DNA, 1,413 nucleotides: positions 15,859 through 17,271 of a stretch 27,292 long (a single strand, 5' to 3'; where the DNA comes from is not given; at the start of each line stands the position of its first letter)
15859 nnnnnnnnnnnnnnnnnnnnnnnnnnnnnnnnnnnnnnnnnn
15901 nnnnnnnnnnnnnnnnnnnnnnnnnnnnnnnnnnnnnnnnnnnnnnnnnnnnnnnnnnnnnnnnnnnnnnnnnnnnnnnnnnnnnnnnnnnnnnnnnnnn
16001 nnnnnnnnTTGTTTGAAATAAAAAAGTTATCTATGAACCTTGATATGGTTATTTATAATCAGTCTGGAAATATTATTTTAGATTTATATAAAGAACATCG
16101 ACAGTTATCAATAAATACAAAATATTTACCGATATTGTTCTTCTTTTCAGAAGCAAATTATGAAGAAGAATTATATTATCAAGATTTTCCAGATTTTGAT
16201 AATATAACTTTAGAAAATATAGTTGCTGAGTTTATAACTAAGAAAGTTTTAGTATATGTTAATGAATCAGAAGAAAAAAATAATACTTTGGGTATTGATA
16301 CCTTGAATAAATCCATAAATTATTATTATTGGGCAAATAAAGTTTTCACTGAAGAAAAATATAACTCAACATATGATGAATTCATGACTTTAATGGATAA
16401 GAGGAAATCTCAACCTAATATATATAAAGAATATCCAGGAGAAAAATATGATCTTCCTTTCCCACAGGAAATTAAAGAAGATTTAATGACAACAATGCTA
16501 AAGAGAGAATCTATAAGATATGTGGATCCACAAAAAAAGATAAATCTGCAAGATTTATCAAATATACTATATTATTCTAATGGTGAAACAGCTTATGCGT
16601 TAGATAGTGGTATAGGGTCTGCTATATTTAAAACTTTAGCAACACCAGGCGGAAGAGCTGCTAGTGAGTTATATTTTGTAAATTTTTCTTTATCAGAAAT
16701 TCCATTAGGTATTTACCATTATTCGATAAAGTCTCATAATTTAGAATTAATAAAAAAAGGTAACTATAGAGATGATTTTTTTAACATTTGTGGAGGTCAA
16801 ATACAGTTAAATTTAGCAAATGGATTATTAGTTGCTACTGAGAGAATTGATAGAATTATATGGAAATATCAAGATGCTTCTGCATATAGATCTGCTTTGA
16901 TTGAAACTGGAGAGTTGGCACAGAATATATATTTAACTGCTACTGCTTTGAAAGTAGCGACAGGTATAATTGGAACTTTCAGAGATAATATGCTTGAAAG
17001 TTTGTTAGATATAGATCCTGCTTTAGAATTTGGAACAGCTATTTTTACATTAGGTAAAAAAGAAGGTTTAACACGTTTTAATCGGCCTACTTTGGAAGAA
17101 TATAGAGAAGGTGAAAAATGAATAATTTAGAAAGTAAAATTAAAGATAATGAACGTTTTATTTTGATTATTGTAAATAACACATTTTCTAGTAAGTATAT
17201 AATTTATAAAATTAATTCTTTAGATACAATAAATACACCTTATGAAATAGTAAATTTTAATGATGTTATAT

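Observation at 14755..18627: Compact peptide natural-product operon: 41-aa precursor with attenuator, ATP-grasp ligase, YcaO-less SagB-type dehydrogenase, Cys-less thioredoxin-fold protein and MFS exporter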

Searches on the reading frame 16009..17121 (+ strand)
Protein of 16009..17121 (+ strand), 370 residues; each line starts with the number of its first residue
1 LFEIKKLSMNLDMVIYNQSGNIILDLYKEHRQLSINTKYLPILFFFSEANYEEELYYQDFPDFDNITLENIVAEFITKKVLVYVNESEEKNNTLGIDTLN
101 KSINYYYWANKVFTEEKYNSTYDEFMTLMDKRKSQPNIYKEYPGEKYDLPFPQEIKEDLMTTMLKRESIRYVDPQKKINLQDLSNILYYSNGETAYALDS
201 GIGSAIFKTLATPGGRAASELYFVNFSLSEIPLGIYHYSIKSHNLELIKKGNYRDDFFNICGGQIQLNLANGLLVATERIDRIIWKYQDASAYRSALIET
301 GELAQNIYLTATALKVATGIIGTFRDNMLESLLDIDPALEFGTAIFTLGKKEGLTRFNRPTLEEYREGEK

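Call 3: search_protein_families(library=pfam, proteins=[window:16009-17121:+], max_evalue=1)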
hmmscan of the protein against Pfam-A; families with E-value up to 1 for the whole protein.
window:16009-17121:+ (370 aa): 2 families
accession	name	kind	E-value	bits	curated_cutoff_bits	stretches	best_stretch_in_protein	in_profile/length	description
PF00881.29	Nitroreductase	-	3.6e-09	37.5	23.5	1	165-350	3-167/167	Nitroreductase family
PF06261.16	LktC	-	0.08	13.3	25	1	281-332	53-104/150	Actinobacillus actinomycetemcomitans leukotoxin activator LktC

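Call 4: search_protein_families(library=ncbifam, proteins=[window:16009-17121:+], max_evalue=1)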
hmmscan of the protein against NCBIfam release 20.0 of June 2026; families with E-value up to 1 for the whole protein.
window:16009-17121:+ (370 aa): 2 families
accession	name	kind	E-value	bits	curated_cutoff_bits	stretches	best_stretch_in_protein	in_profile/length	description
TIGR03605.1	antibiot_sagB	domain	1.3e-29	102.9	78.4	1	179-349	1-172/173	SagB family peptide dehydrogenase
TIGR04511.1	SagB_rel_DH_2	exception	5e-24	85.1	240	1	108-351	123-369/380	putative peptide maturation dehydrogenase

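Call 34: find_homologous_proteins(query=window:16045-17121:+)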
Query window:16045-17121:+ (358 aa): 7 proteins with E <= 0.001 among 1933 candidates.
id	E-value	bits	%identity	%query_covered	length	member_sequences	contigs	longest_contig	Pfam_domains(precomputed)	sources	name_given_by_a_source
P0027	1.2e-233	792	99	100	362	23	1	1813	PF00881.30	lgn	-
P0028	7.2e-162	556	67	99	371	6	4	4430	PF00881.30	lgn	-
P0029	1.0e-115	405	53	99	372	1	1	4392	PF00881.30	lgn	-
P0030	7.1e-115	402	52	99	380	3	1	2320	PF00881.30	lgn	-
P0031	7.9e-111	388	52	99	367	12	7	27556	PF00881.30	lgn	-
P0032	1.6e-99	351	47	99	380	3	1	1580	PF00881.30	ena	-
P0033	1.9e-14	72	31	64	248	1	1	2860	PF00881.30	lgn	-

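Call 50: search_solved_structures(query=A4, max_evalue=0.1, show_alignments=2)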
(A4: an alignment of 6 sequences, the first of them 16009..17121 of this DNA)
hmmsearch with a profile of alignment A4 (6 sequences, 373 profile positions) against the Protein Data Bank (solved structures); distinct sequences matched with E-value up to 0.1: 14.
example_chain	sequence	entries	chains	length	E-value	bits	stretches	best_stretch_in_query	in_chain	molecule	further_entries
3eo7_A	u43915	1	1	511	8.3e-32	113.6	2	179-345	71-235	Putative Nitroreductase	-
8pz5_A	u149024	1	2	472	1.9e-18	69.6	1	154-351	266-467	SagB-type dehydrogenase domain protein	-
5lq4_B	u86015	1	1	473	1.9e-18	69.6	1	154-351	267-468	CyaGox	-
5lq4_A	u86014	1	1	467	3.3e-18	68.8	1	154-351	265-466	CyaGox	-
8cqs_A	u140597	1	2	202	1e-11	47.4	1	142-335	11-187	Nitroreductase-like protein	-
3hoi_A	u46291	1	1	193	3.3e-09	39.2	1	143-317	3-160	FMN-dependent nitroreductase BF3017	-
6gos_C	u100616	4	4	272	3.6e-06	29.2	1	217-339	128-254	Microcin B17-processing protein McbC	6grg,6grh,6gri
3hj9_A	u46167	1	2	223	4.2e-05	25.7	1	142-340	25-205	Oxidoreductase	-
7ly4_A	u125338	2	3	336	0.00011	24.4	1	221-340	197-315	BmdC, Oxidase | BmdC, NRPS oxidase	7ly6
7ly7_B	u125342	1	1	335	0.00011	24.3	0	226-340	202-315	BmdC, Oxidase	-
3ge6_A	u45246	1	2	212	0.0032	19.5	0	290-350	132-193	Nitroreductase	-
7ly5_B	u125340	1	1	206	0.0047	18.9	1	204-340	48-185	BmdC, oxidase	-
5uu6_A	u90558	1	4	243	0.04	15.9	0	253-340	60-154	NADPH-flavin oxidoreductase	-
2isj_A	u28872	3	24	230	0.047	15.6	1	302-344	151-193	BluB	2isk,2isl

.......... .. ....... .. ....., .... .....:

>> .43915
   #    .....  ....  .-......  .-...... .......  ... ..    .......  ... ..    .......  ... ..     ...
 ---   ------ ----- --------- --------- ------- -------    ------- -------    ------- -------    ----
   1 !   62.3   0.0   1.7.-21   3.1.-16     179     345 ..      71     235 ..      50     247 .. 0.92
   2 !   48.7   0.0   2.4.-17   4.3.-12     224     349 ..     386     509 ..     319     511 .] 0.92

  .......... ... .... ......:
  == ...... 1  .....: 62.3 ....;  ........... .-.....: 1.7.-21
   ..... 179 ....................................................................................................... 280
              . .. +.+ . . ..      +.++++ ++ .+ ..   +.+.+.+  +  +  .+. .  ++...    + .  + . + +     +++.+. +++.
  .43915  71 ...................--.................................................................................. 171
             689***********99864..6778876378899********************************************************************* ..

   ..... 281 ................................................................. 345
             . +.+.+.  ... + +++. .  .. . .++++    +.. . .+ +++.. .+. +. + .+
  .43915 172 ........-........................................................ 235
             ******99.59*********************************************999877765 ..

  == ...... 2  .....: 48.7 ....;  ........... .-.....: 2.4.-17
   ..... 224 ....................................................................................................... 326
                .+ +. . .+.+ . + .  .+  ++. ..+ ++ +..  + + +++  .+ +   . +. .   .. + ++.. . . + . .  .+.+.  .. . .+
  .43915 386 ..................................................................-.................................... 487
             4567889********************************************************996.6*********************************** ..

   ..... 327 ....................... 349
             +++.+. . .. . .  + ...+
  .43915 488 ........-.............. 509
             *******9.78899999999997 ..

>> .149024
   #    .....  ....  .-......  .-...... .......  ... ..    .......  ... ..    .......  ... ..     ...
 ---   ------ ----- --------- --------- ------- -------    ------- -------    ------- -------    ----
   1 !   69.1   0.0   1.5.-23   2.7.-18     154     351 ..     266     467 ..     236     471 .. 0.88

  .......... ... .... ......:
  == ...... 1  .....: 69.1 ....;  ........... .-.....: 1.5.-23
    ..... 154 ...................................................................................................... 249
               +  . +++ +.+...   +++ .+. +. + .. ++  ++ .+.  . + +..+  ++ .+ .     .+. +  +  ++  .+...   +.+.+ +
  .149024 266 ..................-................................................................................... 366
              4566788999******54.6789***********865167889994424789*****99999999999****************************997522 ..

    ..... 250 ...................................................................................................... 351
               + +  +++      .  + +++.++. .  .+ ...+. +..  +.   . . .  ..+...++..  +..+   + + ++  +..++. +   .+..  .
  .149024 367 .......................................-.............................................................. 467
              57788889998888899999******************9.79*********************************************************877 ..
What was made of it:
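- On TOMM / LAP (azol(in)e RiPP): ThcOx 2e-18 and McbC 3.6e-6 (call 50).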

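Call 54: find_related_loci(query=A4, collection=metagenome_contigs, flank=6000)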
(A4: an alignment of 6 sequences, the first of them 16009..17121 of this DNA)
Query A4 (370 aa) in metagenome_contigs; peptide patterns used: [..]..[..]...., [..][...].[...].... (x = any residue, [..] = any of these).
518 stretches matched a pattern; 1 encode a relative of the query (tblastn E <= 1e-3); 1 distinct loci.
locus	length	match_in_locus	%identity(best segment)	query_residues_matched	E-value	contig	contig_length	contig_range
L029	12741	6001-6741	23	109-351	1e-7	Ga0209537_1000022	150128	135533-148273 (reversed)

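Call 59: predict_structure(alignment_id=A4)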
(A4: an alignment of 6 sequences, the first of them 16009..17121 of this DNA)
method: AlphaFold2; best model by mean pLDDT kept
length: 370 residues; sequences in the alignment: 6
mean_pLDDT: 62.8   pTM: 0.56
mean pLDDT of the five models: 62.8, 56.8, 51.5, 37.0, 37.0
residues with pLDDT >= 90: 29; 70-90: 145; 50-70: 78; < 50: 118
segments of 3 or more residues with pLDDT < 50: 27-30, 87-138, 192-218, 279-301, 365-370
pLDDT, mean of each block of 10 residues (from residue 1): 69 57 56 73 80 86 87 86 62 35 31 33 38 39 81 62 60 77 81 35 29 38 87 87 84 91 79 73 28 30 68 80 77 72 76 56 44
secondary structure, 60 per line:
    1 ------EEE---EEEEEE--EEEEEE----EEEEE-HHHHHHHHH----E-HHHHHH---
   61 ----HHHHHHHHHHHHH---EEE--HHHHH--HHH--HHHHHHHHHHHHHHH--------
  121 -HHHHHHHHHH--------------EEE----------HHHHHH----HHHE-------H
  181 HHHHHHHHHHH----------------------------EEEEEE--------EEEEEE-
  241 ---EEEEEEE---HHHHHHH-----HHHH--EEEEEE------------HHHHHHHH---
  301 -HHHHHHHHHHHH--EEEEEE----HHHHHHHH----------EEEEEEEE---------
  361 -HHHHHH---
elements in order: E7-9 E13-18 E21-26 E31-35 H37-45 H52-57 H65-77 E81-83 H86-90 H98-112 H122-131 E146-148 H159-164 H180-191 E220-225 E234-239 E244-250 H254-260 H266-269 E272-277 H290-297 H302-313 E316-321 H326-333 E344-351 H362-367
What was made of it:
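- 16009..17121 (+): SagB/ThcOx-type FMN dehydrogenase (370 aa from TTG 16009; alternative starts 16033 and 16045). It has an N-terminal RRE-like domain of about 85 aa plus a nitroreductase-fold domain. R166-x-S168-x-R170 and W285-K286-Y287 are invariant. AF2 model: pLDDT 62.8, beta-beta-beta-alpha-alpha-alpha N-domain (call 59).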

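Call 62: fold_search(model_id=the predicted structure, library=pdb)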
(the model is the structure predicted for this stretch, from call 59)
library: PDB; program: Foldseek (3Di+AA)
matches with E <= 10: 406; with E <= 0.001: 158
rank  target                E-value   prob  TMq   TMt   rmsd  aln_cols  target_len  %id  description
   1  8pz5_A                3.5e-16  1.00  0.44  0.36  19.5       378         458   18  Structure of ThcOx, solved at wavelength 3.099 A (released 2023-10-25)
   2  5lq4_B                2.2e-15  1.00  0.43  0.34  19.8       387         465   18  The Structure of ThcOx, the First Oxidase Protein from the Cyanobactin Pathways (released 2016-11-09)
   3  5lq4_A                3.8e-15  1.00  0.42  0.35  19.5       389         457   17  The Structure of ThcOx, the First Oxidase Protein from the Cyanobactin Pathways (released 2016-11-09)
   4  8cqs_B                3.2e-13  1.00  0.41  0.75   6.6       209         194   23  Flavin mononucleotide-dependent nitroreductase B.thetaiotaomicron (BT_0217) (released 2024-03-27)
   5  7ly7_B                6.4e-13  1.00  0.38  0.42  22.4       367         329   15  Crystal structure of the elongation module of the bacillamide NRPS, BmdB, in complex with the oxidase BmdC (released 2022-02-02)
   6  8cqs_A                1.7e-12  1.00  0.40  0.74   6.6       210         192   23  Flavin mononucleotide-dependent nitroreductase B.thetaiotaomicron (BT_0217) (released 2024-03-27)
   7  3eo7                  3.3e-12  1.00  0.44  0.34   5.5       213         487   24  Crystal structure of a putative nitroreductase (ava_2154) from anabaena variabilis atcc 29413 at 1.80 A resolution (released 2008-10-28)
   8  3hoi                  5.8e-12  1.00  0.41  0.75   6.4       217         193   24  Crystal structure of FMN-dependent nitroreductase BF3017 from Bacteroides fragilis NCTC 9343 (YP_212631.1) from Bacteroi (released 2009-06-23)
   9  7ly4_A                4.0e-11  1.00  0.38  0.43  22.9       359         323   15  Cryo-EM structure of the elongation module of the bacillamide NRPS, BmdB, in complex with the oxidase, BmdC (released 2022-02-02)
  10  3hj9_A                5.7e-11  1.00  0.40  0.66  12.5       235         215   21  Crystal structure of a putative nitroreductase (reut_a1228) from ralstonia eutropha jmp134 at 2.00 A resolution (released 2009-06-16)
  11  3hj9_B                7.8e-10  1.00  0.39  0.67   6.3       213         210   22  Crystal structure of a putative nitroreductase (reut_a1228) from ralstonia eutropha jmp134 at 2.00 A resolution (released 2009-06-16)
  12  6grh_C                1.0e-08  1.00  0.36  0.49  20.9       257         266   18  E. coli Microcin synthetase McbBCD complex with truncated pro-MccB17 bound (released 2019-01-30)
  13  6gos_C                2.2e-08  1.00  0.36  0.49  17.8       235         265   19  E. coli Microcin synthetase McbBCD complex with pro-MccB17 bound (released 2019-01-30)
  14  7ly5_B                3.1e-08  1.00  0.38  0.71   9.7       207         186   16  Proteolyzed crystal structure of the bacillamide NRPS, BmdB, in complex with the oxidase BmdC (released 2022-02-02)
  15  5uu6_A                8.4e-07  1.00  0.31  0.48   9.5       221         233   16  The crystal structure of nitroreductase A from Vibrio parahaemolyticus RIMD 2210633 (released 2017-03-01)
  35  8uc3_A                1.3e-05  1.00  0.33  0.63   7.5       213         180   14  Cryo-EM structure of the AlbAB cyclodipeptide oxidase enzyme filament (released 2024-05-15)
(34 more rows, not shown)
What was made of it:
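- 16009..17121 (+): Foldseek top hit is ThcOx over 378 columns (call 62).
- Closest known: Cyclodipeptide oxidase AlbA/AlbB and NRPS oxidase BmdC. Same: Both appear among the fold matches (8uc3, 7ly7; call 62).
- The SagB-like enzyme carries a peptide-binding-like N-domain, as ThcOx does (calls 59, 62). The enzyme passes the SagB-specific model and matches ThcOx/McbC-type oxidases (calls 4, 50, 62).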

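Call 88: search_protein_representatives(alignment_id=A4)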
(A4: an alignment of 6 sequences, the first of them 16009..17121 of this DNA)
Query: 6 sequences, 373 profile positions. Proteins with E-value up to 0.001 (for the whole library): 9410; up to 1e-10: 4423; up to 1e-30: 144. The best 150 are listed.
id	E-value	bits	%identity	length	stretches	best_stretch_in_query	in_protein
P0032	6.5e-182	620.7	-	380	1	2-372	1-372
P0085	4.6e-107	374.4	-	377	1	1-372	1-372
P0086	2.7e-96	339.0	-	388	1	4-370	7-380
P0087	6.2e-81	288.4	-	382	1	2-370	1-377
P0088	1.0e-78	281.2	-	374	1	2-370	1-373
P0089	3.4e-73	262.9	-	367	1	3-367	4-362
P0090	1.2e-71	257.9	-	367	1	2-352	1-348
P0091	3.3e-66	240.0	-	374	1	2-356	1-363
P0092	1.2e-62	228.2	-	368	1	1-369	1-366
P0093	3.3e-60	220.2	-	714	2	115-352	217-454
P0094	7.3e-58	212.5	-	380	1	5-351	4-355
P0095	9.4e-52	192.4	-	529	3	113-351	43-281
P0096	9.4e-49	182.5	-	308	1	72-350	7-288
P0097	8.7e-46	172.8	-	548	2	115-350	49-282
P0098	1.0e-45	172.6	-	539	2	131-348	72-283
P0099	1.7e-44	168.6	-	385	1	25-356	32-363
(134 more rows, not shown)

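Call 89: find_encoding_contigs(protein=P0085, flank=6000, max_places=2)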
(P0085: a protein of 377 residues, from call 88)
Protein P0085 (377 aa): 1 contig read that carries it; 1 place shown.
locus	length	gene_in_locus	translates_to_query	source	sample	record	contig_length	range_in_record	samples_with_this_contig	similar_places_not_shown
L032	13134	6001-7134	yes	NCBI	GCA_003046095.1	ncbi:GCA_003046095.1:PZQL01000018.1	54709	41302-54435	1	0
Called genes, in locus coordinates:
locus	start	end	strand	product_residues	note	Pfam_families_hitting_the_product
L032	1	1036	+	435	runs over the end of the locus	-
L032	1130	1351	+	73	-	-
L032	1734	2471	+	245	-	PF00106:adh_short, PF08659:KR, PF13561:adh_short_C2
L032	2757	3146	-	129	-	-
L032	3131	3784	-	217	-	-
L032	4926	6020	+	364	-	PF21068:ATPgraspMvdD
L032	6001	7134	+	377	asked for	PF00881:Nitroreductase (weak)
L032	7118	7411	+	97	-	-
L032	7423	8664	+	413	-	PF07690:MFS_1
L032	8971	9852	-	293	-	PF00849:PseudoU_synth_2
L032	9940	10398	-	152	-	PF00582:Usp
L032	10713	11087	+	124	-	PF00392:GntR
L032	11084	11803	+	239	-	PF00005:ABC_tran, PF13304:AAA_21 (faint)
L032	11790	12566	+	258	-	-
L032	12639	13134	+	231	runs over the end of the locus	-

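Call 91: find_encoding_contigs(protein=P0088, flank=6000, max_places=2)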
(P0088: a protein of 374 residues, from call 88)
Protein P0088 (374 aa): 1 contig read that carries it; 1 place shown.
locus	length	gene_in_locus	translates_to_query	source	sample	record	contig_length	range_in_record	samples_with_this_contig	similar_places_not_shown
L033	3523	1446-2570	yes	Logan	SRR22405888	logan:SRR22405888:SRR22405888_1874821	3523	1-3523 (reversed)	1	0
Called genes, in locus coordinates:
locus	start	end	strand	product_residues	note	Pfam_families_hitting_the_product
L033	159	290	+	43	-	-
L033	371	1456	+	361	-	PF21068:ATPgraspMvdD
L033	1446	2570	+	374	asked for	PF00881:Nitroreductase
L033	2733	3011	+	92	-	PF13031:DUF3892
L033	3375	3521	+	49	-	?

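Call 94: find_encoding_contigs(protein=P0094, flank=6000, max_places=2)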
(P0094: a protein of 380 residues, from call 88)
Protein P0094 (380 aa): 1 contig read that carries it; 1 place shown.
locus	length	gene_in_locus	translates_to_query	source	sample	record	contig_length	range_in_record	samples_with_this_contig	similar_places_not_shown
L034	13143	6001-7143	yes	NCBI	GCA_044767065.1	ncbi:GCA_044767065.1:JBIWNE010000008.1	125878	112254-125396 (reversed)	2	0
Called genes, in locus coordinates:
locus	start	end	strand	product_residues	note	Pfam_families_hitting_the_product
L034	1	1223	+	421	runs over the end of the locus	PF06838:Met_gamma_lyase, PF01053:Cys_Met_Meta_PP (weak)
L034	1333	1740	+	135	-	PF00376:MerR, PF13411:MerR_1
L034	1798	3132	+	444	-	PF03951:Gln-synt_N, PF00120:Gln-synt_C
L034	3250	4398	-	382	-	PF14657:Arm-DNA-bind_4 (faint), PF14659:Phage_int_SAM_3, PF00589:Phage_integrase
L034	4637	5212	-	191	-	-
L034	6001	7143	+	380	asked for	PF00881:Nitroreductase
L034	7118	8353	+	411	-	PF05977:MFS_3, PF07690:MFS_1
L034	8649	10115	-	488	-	-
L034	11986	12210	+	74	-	-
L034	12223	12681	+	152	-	PF14567:SUKH_5 (weak), PF09346:SMI1_KNR4, PF14568:SUKH_6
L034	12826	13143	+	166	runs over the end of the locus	PF27090:YozF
